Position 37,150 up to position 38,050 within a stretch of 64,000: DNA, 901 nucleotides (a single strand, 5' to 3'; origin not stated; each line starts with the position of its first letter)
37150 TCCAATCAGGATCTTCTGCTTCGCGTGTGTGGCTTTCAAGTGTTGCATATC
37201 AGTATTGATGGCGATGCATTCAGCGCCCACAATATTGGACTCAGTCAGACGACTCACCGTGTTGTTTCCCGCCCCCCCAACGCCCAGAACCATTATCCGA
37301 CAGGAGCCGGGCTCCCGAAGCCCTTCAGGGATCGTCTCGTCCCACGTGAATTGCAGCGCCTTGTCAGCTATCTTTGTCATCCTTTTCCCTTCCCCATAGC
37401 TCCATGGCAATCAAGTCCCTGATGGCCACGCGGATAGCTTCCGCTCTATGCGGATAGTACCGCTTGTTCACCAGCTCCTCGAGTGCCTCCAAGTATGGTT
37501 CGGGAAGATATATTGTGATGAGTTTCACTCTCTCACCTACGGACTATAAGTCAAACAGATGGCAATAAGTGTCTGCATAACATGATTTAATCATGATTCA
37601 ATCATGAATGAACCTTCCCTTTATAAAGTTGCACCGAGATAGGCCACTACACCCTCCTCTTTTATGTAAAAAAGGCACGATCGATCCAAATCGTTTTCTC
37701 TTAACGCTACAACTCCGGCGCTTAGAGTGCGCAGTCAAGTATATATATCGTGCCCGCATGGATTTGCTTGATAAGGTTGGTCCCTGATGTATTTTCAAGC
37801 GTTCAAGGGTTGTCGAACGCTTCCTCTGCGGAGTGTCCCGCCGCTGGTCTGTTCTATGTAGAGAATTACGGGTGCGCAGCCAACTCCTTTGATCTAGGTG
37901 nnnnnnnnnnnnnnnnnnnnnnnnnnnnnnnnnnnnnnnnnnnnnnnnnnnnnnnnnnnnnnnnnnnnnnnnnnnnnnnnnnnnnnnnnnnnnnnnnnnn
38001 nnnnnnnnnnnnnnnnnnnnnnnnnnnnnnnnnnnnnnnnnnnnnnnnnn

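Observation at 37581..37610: Helically phased triple CATGA(T/A)T repeat upstream of the RHH-ftsZ operon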

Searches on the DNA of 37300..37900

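Call 47: search_rna_families(source=window, start=37300, end=37900, threshold=evalue, max_evalue=1)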
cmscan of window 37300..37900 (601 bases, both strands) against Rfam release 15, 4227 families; matches with E-value up to 1: 0.
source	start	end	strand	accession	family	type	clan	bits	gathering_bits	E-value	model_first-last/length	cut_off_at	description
